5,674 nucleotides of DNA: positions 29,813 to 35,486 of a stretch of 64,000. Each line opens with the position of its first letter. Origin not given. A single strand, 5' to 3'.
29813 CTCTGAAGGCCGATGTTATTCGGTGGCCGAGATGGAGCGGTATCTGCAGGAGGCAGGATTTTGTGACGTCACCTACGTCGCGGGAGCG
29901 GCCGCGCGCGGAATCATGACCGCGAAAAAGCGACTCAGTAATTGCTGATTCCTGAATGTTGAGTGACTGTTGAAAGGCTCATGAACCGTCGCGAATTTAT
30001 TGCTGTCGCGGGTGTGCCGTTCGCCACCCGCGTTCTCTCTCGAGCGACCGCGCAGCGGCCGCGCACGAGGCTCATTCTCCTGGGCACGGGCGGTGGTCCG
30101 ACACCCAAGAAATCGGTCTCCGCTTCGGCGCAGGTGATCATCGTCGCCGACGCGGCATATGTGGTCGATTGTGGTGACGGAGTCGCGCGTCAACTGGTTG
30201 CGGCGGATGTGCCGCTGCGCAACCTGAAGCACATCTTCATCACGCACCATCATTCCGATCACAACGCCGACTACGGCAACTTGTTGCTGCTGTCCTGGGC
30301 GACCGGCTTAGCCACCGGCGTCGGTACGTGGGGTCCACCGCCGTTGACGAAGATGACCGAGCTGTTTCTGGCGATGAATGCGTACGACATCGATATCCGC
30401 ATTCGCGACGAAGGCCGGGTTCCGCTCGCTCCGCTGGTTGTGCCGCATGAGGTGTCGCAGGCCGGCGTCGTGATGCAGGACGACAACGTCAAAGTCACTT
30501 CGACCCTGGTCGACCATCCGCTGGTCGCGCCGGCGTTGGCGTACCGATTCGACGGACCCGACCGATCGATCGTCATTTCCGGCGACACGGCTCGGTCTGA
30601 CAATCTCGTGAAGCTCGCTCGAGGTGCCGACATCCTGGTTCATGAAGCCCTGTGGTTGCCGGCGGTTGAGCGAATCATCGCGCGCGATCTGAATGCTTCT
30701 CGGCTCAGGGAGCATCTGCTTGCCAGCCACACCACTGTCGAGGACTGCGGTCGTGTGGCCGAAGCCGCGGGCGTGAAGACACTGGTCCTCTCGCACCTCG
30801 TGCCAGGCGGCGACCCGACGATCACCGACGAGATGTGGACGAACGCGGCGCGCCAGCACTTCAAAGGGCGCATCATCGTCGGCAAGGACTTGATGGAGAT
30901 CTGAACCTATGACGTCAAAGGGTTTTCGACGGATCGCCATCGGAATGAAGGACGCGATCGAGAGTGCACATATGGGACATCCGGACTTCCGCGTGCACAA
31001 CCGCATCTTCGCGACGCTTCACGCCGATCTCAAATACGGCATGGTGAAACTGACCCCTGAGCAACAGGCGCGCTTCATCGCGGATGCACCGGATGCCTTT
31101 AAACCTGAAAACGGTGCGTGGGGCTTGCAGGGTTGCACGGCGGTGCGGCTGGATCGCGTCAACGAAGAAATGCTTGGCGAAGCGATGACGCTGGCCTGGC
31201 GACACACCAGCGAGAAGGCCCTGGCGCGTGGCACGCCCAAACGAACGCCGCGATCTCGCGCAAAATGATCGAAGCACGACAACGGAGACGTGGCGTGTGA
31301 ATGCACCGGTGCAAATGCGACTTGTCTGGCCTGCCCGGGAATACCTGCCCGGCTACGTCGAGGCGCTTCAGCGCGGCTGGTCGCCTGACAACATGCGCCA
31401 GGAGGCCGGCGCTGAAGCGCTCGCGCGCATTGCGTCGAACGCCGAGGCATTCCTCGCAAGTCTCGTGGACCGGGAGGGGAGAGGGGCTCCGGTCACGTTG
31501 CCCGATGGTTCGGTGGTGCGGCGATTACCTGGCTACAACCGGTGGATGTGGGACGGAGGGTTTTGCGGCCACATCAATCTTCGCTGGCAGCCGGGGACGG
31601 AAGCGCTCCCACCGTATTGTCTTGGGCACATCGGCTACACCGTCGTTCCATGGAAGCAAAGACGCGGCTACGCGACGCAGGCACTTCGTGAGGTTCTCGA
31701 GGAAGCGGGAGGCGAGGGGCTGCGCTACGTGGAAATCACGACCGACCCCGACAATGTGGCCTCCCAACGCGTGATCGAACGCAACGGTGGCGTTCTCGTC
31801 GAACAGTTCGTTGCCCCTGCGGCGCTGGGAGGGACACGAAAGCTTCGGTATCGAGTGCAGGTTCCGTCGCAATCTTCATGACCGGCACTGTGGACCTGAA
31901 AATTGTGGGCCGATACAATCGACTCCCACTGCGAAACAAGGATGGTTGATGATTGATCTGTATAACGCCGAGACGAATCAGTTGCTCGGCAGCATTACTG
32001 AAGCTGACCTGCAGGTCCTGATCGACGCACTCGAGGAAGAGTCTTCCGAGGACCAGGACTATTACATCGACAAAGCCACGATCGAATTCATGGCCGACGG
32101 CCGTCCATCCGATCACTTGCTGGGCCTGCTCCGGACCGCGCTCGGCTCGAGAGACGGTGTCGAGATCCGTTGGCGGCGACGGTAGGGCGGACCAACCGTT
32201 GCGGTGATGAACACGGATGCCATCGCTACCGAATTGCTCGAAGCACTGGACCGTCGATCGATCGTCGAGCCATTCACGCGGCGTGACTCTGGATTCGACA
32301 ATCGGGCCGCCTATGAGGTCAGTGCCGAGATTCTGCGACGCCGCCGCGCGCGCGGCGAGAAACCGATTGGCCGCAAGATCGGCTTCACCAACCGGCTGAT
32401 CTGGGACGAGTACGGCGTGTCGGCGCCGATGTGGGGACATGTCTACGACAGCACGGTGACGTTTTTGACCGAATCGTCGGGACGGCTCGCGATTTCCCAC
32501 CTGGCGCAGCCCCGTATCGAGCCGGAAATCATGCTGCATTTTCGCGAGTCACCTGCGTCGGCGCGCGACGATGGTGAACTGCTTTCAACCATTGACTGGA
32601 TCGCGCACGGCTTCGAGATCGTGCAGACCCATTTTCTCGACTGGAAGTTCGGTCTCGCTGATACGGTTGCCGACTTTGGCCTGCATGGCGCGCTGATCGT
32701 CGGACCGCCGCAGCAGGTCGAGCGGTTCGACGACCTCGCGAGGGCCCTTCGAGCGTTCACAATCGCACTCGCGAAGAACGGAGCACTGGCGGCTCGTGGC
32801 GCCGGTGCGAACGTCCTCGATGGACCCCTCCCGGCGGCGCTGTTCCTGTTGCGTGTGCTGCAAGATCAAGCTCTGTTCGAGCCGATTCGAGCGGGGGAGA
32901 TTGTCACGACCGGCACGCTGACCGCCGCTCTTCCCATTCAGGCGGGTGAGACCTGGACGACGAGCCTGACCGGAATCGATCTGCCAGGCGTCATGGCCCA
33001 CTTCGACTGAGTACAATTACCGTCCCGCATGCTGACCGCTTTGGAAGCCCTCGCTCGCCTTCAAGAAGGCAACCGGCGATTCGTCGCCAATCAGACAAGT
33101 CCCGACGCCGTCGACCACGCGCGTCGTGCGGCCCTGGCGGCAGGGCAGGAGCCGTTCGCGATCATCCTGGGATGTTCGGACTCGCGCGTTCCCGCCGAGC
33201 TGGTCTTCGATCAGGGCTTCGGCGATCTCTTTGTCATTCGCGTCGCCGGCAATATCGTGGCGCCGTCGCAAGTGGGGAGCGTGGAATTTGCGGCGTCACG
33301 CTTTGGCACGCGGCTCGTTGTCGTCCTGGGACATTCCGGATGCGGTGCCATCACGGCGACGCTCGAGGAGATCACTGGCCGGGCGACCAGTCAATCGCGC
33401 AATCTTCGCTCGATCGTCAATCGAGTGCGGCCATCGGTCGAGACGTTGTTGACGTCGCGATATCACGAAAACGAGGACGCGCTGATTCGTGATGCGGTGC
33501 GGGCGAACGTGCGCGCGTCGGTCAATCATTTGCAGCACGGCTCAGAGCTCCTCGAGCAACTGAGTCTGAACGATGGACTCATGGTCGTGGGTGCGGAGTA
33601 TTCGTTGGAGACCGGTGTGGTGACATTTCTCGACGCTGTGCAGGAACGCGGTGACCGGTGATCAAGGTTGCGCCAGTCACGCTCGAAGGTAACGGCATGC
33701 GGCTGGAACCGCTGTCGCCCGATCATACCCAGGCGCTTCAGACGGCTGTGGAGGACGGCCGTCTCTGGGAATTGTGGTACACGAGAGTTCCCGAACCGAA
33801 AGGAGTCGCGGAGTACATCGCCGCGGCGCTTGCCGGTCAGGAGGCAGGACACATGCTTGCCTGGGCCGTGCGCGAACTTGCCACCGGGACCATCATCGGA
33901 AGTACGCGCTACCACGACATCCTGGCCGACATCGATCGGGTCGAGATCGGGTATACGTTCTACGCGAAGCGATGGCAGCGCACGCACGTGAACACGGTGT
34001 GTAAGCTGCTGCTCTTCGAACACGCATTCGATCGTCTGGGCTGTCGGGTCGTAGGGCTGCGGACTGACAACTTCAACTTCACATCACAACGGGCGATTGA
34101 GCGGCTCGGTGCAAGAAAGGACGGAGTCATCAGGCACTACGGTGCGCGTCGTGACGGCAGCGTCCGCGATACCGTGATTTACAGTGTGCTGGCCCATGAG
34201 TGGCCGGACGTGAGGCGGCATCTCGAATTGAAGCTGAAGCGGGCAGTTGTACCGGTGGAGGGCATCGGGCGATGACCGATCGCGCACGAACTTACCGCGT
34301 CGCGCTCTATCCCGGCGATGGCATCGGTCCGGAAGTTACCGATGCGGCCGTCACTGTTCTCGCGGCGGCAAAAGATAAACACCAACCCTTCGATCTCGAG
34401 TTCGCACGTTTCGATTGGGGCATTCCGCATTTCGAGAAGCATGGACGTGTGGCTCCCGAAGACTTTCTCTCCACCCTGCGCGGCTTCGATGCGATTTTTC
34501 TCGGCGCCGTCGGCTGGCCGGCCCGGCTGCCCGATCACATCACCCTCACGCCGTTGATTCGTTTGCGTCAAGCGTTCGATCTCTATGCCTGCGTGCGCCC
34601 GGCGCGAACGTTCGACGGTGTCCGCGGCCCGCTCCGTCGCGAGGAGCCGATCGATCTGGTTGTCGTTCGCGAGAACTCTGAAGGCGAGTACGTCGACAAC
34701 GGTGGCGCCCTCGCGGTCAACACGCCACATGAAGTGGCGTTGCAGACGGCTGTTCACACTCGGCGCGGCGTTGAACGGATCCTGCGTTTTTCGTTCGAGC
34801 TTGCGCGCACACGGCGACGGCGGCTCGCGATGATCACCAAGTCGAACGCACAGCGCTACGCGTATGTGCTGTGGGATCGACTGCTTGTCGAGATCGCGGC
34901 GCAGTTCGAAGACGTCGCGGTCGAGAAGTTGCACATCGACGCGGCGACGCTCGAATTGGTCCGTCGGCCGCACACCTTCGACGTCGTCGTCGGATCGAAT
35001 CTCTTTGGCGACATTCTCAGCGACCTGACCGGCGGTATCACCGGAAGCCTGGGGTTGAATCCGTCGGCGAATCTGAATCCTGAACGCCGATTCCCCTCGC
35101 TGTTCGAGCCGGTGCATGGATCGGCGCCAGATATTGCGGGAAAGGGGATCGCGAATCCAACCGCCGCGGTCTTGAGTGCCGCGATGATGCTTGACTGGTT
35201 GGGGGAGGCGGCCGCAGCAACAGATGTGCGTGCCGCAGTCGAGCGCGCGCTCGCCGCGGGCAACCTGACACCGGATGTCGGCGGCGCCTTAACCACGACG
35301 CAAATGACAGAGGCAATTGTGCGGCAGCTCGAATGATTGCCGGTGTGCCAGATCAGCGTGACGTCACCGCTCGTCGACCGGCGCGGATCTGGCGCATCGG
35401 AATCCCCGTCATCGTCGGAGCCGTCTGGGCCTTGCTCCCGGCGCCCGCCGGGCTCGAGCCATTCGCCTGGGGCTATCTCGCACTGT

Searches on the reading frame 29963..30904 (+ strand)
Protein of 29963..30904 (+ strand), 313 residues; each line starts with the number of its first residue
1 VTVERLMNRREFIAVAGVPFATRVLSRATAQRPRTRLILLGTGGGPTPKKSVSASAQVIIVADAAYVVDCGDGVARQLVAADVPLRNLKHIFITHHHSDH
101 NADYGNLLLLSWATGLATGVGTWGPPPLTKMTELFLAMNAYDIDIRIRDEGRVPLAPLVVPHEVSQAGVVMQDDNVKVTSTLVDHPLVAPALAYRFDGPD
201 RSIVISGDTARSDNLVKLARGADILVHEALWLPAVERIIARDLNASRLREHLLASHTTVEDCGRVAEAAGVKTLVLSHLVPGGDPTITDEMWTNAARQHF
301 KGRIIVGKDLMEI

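Call 68: search_protein_families(library=pfam, proteins=[window:29963-30904:+], max_evalue=0.00001)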
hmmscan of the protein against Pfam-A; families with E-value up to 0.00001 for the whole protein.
window:29963-30904:+ (313 aa): 2 families
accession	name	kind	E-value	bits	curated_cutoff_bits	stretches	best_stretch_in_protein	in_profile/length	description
PF12706.13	Lactamase_B_2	-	3.7e-12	46.7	27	1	67-278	4-199/200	Beta-lactamase superfamily domain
PF00753.33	Lactamase_B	-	4.7e-09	36.9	22.7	1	59-231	11-162/196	Metallo-beta-lactamase superfamily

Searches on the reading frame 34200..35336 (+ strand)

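Call 60: search_protein_families(library=ncbifam, proteins=[window:34200-35336:+], max_evalue=0.00001)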
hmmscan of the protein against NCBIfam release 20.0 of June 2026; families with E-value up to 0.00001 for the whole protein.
window:34200-35336:+ (378 aa): 16 families
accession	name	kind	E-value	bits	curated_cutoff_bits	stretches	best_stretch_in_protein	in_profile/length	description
TIGR02089.1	TTC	equivalog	2.1e-136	454.5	470.4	1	30-376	2-351/352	tartrate dehydrogenase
NF006048.0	PRK08194.1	equivalog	5.3e-121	404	501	1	31-377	3-349/352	tartrate dehydrogenase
NF002898.0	PRK03437.1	equivalog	5.9e-111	371.1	393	1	29-377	2-345/347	3-isopropylmalate dehydrogenase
TIGR02088.1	LEU3_arch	subfamily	7.3e-93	311.3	409.8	1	34-373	1-323/324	isopropylmalate/isohomocitrate dehydrogenases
NF040626.1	AksF2_Meth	equivalog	2.2e-82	277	540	1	32-378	2-331/333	homoisocitrate dehydrogenase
TIGR00169.1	leuB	equivalog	6e-81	272.2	353.2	1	33-376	1-348/349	3-isopropylmalate dehydrogenase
NF006529.0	PRK08997.1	equivalog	2.2e-78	263.5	510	1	33-377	5-335/335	isocitrate dehydrogenase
NF040619.1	AksF_Meth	equivalog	5.4e-78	262.5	500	1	33-373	3-343/343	homoisocitrate dehydrogenase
NF040855.1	iso_homocit_dh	equivalog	1.9e-71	241.1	680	1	32-376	2-318/345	isocitrate--homoisocitrate dehydrogenase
NF006673.0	PRK09222.1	equivalog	4.1e-64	217.3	509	1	31-377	4-341/482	NADP-dependent isocitrate dehydrogenase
TIGR00175.1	mito_nad_idh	equivalog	2.7e-63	214.1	432.4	1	31-377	3-334/334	isocitrate dehydrogenase (NAD(+))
TIGR02924.1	ICDH_alpha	equivalog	1e-49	169.9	561.35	1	37-362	6-316/473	isocitrate dehydrogenase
TIGR00183.1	prok_nadp_idh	equivalog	4.9e-39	134.3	567.3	2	234-363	270-396/417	isocitrate dehydrogenase (NADP(+))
NF005425.0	PRK07006.1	equivalog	2.5e-36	125.3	490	2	231-361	267-394/416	NADP-dependent isocitrate dehydrogenase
NF005036.0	PRK06451.1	equivalog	4.1e-31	108.1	484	2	245-371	274-402/412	NADP-dependent isocitrate dehydrogenase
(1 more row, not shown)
